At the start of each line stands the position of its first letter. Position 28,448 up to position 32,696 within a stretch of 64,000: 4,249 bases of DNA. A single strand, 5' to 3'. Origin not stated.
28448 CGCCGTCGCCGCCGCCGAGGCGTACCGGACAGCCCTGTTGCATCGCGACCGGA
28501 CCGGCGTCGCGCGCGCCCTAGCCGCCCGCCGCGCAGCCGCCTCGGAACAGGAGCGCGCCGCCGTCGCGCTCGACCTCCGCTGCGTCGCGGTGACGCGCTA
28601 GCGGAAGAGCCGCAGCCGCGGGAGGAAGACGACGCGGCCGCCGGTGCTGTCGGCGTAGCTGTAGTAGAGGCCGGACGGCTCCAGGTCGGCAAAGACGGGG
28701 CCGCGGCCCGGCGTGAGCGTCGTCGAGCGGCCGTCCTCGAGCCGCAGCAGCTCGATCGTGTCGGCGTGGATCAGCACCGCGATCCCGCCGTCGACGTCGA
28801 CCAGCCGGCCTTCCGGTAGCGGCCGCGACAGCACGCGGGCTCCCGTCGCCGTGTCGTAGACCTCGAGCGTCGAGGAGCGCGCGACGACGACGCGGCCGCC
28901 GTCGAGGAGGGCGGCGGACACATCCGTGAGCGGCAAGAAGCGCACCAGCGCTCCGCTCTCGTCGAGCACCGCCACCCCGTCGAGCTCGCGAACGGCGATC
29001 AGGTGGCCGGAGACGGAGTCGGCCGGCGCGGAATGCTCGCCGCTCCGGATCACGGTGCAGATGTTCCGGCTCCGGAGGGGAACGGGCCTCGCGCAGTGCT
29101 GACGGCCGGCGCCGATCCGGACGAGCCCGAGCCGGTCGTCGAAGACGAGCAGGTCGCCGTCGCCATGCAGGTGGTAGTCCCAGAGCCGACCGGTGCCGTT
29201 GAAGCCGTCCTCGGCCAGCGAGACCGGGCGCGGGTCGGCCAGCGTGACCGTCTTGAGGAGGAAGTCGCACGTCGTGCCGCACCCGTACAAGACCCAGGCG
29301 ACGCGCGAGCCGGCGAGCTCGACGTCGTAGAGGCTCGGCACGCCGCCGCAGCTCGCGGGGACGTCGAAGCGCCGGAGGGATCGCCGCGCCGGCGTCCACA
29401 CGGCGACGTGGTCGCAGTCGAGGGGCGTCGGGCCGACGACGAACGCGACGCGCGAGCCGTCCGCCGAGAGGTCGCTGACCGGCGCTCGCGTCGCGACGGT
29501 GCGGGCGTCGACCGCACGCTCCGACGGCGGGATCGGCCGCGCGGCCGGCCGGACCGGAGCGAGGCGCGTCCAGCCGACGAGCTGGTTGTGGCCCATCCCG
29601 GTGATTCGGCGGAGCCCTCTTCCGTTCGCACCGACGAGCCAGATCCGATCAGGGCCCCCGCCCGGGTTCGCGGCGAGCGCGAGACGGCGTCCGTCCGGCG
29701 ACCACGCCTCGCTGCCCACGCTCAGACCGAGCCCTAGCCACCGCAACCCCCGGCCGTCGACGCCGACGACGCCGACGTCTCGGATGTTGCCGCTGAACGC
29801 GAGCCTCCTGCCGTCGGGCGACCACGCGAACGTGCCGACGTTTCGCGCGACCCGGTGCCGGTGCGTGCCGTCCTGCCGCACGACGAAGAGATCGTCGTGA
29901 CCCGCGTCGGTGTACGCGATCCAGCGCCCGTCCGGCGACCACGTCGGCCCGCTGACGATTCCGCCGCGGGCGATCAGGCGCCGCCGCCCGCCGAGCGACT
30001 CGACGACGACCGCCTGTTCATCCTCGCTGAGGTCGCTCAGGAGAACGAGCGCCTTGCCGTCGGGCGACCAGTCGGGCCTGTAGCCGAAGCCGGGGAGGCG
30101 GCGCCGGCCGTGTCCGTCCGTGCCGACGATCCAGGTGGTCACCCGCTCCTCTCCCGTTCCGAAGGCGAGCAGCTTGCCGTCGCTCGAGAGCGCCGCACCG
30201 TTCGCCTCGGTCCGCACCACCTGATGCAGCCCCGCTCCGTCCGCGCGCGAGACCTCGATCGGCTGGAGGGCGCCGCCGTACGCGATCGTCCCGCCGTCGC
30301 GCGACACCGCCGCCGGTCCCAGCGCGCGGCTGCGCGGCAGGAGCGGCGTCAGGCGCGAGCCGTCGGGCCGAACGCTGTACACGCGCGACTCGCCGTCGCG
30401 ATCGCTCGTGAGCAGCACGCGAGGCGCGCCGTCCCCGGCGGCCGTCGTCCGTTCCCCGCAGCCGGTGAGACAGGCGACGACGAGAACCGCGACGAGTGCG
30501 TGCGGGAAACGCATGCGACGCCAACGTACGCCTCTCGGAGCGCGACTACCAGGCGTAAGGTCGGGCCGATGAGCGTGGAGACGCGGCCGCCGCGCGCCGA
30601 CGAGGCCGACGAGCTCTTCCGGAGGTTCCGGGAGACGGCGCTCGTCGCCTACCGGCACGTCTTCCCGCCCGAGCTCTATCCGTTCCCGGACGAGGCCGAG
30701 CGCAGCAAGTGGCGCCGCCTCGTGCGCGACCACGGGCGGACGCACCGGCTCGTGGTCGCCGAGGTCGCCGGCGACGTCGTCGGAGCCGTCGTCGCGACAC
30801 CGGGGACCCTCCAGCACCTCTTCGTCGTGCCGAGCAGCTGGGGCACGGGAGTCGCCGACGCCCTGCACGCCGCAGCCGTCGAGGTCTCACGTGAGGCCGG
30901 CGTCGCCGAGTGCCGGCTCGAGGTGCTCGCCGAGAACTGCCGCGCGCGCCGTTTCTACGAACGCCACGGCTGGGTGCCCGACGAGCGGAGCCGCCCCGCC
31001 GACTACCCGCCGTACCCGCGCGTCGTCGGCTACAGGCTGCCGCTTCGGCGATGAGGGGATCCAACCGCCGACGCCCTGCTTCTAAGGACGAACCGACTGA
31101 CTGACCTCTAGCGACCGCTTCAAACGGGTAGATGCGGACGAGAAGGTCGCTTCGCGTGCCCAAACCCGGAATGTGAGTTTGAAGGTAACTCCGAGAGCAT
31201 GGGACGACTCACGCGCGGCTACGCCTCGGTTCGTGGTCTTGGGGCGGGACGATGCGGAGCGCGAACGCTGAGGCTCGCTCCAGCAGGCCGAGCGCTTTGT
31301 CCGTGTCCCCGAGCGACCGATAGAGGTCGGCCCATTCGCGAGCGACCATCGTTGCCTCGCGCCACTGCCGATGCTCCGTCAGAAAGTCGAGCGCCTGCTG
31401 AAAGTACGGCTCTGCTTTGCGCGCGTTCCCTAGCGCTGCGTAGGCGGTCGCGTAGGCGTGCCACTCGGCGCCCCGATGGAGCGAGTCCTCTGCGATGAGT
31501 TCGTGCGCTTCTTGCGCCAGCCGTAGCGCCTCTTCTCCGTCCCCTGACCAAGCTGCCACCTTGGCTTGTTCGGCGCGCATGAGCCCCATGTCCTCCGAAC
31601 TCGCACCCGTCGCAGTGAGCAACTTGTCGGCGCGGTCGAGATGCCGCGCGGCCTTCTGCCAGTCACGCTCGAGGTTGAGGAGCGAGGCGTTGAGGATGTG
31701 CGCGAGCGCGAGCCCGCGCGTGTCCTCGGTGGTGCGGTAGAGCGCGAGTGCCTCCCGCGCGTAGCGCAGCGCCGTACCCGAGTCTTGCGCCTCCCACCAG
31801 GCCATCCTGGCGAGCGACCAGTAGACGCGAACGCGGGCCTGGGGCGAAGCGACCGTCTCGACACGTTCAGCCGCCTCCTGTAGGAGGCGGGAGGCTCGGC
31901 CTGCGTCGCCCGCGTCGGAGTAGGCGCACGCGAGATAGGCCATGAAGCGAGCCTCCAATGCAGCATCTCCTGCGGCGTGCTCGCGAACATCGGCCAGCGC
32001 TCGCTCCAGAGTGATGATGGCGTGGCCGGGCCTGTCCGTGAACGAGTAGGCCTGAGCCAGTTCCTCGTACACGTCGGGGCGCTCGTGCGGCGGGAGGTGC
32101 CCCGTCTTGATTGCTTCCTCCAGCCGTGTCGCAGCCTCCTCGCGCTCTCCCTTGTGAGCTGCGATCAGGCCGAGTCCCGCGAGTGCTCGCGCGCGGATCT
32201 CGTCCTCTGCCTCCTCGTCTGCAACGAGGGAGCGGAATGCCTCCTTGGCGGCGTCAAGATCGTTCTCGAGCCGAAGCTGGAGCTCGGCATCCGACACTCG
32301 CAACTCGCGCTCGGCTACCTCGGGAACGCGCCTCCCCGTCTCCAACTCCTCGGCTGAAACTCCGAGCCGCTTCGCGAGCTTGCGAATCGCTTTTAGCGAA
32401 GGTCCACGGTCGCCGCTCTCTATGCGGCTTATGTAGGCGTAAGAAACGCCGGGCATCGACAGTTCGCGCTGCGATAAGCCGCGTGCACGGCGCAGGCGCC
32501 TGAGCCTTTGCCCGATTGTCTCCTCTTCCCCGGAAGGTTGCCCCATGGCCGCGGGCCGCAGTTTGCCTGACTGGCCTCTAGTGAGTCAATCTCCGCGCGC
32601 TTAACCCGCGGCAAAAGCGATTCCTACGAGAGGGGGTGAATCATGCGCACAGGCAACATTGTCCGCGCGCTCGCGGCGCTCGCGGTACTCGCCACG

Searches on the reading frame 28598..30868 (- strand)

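Call 60: search_protein_families(library=pfam, proteins=[window:28598-30868:-])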
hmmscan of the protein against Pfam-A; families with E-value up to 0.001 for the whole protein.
window:28598-30868:- (756 aa): 3 families
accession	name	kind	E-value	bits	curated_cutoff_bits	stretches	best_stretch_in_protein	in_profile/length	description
PF07676.18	PD40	-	1.5e-22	79.4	20.9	1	295-320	1-26/38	WD40-like Beta Propeller Repeat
PF25174.1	Beta-prop_THOC3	-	8.9e-07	28.6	305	0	309-364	95-152/272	THOC3 beta-propeller domain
PF12894.13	ANAPC4_WD40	-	0.00049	20.7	22.9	0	341-360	38-57/91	Anaphase-promoting complex subunit 4 WD40 domain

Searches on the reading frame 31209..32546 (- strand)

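Call 60: search_protein_families(library=pfam, proteins=[window:31209-32546:-])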
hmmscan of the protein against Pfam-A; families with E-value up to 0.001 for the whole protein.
window:31209-32546:- (445 aa): 11 families
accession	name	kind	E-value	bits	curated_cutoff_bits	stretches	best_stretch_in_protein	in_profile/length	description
PF13424.12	TPR_12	-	3.8e-15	56.3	30.1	1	327-390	9-76/77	Tetratricopeptide repeat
PF01381.28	HTH_3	-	2.8e-13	50.1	23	1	15-68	1-55/55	Helix-turn-helix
PF13560.12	HTH_31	-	4.4e-12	46.6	27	1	11-69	2-62/64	Helix-turn-helix domain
PF07719.23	TPR_2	-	4.1e-11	42.5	27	0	361-387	3-29/34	Tetratricopeptide repeat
PF13181.12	TPR_8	-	7.9e-10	38.6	25.7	0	362-387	4-29/34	Tetratricopeptide repeat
PF13374.12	TPR_10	-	1.2e-09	38.3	27.5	0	200-232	3-35/42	Tetratricopeptide repeat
PF13176.12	TPR_7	-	2.7e-08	33.7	27.9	0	406-425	6-25/36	Tetratricopeptide repeat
PF12844.13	HTH_19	-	4e-08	33.5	30.2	1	12-70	1-60/64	Helix-turn-helix domain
PF13428.12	TPR_14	-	5.5e-08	33.2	23.5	0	360-394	2-36/44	Tetratricopeptide repeat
PF17874.7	TPR_MalT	-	1.6e-07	31.4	45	1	325-428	5-109/336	MalT-like TPR region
PF25058.1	ARM_TT21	-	7.6e-06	26.4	27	0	283-424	10-119/155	Tetratricopeptide repeat protein 21 ARM repeat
